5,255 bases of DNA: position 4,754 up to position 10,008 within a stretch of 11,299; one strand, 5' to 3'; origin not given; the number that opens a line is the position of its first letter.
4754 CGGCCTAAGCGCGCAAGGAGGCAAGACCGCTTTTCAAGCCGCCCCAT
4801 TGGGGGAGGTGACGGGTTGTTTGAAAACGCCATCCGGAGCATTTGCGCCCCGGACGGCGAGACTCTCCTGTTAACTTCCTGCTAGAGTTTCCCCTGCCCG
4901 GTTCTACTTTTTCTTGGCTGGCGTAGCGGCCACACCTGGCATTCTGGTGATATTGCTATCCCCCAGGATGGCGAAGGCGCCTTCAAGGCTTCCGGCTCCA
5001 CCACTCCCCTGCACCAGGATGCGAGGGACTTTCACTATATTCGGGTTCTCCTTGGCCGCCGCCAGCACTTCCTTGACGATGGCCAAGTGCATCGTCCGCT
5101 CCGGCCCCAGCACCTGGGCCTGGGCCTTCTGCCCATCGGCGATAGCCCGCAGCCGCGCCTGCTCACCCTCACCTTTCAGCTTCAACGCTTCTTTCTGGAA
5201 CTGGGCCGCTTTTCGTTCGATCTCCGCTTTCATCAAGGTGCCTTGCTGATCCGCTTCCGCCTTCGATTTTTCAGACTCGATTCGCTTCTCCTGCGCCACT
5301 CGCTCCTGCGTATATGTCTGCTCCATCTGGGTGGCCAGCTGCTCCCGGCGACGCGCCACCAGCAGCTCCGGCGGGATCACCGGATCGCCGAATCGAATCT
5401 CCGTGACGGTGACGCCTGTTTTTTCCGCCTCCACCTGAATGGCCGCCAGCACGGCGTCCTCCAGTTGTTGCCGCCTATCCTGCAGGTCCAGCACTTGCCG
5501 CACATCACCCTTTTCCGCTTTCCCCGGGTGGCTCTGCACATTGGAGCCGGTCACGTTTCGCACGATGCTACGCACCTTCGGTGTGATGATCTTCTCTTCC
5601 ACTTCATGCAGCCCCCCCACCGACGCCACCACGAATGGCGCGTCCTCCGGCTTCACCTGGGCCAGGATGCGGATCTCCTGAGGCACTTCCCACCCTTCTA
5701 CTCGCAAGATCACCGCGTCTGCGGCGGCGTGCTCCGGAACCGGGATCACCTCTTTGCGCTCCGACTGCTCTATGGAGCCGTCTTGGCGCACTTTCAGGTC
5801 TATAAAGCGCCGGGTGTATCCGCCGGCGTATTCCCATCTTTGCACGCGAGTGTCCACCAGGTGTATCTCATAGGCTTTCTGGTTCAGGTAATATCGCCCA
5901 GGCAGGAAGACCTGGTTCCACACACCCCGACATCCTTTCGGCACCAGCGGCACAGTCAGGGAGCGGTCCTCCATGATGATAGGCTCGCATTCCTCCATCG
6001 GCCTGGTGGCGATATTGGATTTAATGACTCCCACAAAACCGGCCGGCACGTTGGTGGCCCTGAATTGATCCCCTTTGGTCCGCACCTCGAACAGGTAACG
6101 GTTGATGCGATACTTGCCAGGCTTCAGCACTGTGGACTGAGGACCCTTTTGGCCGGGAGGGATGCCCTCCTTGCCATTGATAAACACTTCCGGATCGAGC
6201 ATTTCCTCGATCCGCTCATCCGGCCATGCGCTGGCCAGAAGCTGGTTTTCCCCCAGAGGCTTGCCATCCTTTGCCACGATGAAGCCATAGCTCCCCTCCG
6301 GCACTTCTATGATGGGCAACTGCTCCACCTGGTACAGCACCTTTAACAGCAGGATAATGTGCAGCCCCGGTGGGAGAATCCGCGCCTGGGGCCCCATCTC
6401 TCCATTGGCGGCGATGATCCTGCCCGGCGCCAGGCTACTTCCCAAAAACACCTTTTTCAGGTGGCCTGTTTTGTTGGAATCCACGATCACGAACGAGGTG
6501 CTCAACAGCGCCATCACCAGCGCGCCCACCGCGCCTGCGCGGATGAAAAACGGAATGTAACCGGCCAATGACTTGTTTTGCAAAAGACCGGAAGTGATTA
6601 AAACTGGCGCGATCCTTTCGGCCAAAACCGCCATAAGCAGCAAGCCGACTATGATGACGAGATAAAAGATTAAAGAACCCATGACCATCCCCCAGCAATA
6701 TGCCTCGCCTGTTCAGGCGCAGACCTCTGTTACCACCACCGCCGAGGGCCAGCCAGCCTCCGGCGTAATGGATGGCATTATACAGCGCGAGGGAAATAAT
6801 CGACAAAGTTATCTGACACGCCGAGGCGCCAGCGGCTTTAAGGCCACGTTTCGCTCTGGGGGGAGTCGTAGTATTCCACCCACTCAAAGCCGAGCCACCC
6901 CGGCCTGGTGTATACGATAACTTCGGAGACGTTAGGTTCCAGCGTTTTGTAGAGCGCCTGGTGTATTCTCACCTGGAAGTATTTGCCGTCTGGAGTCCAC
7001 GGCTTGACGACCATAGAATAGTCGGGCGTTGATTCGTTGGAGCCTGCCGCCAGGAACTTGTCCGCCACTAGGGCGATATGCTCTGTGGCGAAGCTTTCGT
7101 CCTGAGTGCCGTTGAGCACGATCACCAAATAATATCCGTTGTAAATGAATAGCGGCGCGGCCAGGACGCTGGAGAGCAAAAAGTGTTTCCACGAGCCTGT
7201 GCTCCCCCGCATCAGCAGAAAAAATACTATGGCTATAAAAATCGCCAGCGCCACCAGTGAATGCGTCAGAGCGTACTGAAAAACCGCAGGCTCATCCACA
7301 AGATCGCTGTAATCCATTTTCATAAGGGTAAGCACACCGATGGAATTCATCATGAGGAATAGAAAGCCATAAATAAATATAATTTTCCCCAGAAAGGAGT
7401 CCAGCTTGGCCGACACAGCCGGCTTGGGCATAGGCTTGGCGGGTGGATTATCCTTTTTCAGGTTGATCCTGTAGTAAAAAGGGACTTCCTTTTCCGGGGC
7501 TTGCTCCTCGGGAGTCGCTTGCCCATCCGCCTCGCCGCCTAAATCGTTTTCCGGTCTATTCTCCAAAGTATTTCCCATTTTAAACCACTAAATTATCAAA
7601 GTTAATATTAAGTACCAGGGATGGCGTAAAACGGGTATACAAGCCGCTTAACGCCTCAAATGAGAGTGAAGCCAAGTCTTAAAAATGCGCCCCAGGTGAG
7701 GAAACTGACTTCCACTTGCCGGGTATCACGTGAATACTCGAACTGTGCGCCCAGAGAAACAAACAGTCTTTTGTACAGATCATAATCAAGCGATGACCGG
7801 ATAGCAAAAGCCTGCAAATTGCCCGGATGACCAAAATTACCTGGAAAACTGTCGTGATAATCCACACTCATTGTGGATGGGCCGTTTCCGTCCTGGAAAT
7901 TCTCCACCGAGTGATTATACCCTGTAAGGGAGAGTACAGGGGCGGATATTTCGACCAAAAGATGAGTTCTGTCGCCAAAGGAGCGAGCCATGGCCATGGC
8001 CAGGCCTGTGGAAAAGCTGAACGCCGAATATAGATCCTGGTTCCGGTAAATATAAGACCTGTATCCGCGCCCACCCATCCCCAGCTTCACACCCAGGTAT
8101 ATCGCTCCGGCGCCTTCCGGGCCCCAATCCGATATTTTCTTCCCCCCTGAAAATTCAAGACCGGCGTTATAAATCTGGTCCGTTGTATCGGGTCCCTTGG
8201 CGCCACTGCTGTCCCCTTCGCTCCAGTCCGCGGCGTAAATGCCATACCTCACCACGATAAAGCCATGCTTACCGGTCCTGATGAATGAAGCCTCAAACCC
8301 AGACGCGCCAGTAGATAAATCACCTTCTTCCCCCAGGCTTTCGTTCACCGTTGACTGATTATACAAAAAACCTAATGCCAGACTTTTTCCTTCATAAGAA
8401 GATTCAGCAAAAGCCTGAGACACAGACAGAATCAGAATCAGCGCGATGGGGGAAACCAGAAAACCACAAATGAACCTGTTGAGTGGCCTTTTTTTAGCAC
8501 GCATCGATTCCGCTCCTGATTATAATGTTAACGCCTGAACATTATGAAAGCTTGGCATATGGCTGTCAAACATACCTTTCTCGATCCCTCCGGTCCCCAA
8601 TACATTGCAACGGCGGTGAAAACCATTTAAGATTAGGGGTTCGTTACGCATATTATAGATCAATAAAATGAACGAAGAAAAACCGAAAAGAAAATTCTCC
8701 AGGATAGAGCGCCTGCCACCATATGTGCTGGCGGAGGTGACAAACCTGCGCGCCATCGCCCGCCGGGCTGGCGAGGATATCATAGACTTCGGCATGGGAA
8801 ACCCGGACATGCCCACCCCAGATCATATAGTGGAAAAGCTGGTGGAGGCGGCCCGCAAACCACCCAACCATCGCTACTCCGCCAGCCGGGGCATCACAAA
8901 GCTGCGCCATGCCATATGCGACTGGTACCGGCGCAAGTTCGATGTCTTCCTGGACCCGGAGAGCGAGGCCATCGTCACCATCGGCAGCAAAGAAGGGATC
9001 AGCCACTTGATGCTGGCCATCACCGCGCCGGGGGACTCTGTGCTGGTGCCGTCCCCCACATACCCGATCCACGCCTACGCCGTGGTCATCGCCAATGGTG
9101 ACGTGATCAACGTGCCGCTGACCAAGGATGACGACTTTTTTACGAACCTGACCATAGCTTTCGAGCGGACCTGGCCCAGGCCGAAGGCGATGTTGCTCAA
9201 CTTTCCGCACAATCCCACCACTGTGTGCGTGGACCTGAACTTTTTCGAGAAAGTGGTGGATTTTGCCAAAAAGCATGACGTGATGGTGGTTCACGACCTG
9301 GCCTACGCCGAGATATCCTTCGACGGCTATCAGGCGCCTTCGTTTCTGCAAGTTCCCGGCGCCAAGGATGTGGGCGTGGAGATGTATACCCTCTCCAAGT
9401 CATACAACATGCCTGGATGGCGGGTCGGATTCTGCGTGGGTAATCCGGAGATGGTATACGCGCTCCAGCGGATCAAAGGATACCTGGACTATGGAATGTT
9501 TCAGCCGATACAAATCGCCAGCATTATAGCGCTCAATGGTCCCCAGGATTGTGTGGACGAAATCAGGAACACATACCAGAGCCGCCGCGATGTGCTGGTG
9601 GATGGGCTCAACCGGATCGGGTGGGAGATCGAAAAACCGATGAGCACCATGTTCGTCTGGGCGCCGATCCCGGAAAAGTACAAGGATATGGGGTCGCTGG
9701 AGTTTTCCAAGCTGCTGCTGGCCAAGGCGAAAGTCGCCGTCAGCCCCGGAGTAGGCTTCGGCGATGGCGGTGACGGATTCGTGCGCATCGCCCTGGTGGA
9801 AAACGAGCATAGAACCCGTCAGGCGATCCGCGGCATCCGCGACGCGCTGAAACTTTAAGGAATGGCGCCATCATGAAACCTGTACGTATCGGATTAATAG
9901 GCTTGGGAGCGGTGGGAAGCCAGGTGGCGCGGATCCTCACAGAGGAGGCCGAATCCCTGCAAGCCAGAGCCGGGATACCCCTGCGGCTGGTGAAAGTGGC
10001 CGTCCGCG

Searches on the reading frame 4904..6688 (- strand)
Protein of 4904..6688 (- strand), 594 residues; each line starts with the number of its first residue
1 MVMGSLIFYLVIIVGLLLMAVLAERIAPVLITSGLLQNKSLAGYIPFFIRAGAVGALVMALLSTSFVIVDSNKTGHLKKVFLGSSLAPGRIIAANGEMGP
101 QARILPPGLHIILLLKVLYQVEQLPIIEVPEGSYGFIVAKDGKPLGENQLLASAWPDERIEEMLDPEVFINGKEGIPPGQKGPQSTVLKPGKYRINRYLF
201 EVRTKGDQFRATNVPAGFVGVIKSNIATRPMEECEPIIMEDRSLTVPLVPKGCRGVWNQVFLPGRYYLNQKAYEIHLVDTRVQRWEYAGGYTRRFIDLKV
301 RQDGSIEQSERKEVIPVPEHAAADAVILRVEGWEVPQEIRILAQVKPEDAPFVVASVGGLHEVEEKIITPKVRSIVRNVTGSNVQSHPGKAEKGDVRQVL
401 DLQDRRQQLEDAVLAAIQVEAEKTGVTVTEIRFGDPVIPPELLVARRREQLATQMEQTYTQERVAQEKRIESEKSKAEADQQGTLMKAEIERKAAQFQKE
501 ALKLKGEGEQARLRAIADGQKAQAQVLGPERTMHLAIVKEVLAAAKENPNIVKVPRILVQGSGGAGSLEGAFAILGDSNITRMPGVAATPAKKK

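Call 7: search_protein_families(library=pfam, proteins=[window:4904-6688:-], max_evalue=0.01)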
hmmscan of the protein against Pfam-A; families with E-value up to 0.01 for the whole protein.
window:4904-6688:- (594 aa): 1 family
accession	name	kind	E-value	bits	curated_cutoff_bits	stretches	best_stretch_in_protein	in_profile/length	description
PF01145.31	Band_7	-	2.7e-11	44.3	23.6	1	259-465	19-170/176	SPFH domain / Band 7 family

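Call 8: search_protein_families(library=ncbifam, proteins=[window:4904-6688:-], max_evalue=0.01)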
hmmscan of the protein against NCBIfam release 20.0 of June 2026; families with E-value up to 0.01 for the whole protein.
window:4904-6688:- (594 aa): 0 families

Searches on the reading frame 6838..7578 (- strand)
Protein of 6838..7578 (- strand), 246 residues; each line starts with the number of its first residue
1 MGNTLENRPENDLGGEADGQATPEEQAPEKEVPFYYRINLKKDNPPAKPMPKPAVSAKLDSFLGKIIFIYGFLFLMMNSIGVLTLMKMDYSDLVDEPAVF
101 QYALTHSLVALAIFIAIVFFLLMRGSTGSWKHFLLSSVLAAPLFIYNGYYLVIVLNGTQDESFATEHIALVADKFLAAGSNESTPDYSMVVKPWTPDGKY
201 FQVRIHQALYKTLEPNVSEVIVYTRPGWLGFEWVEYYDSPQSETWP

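Call 7: search_protein_families(library=pfam, proteins=[window:6838-7578:-], max_evalue=0.01)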
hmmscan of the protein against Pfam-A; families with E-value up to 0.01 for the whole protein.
window:6838-7578:- (246 aa): 1 family
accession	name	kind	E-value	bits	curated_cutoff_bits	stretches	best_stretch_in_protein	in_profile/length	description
PF03631.20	Virul_fac_BrkB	-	0.0032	17.6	33.7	1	62-157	114-217/259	Virulence factor BrkB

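Call 8: search_protein_families(library=ncbifam, proteins=[window:6838-7578:-], max_evalue=0.01)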
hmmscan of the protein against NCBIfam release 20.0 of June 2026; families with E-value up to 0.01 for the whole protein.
window:6838-7578:- (246 aa): 0 families

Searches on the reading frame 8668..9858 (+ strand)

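Call 7: search_protein_families(library=pfam, proteins=[window:8668-9858:+], max_evalue=0.01)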
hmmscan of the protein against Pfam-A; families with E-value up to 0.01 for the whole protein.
window:8668-9858:+ (396 aa): 1 family
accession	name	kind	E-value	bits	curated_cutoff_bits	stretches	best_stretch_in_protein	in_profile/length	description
PF00155.27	Aminotran_1_2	-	1.3e-60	206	19.7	1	37-381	2-352/361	Aminotransferase class I and II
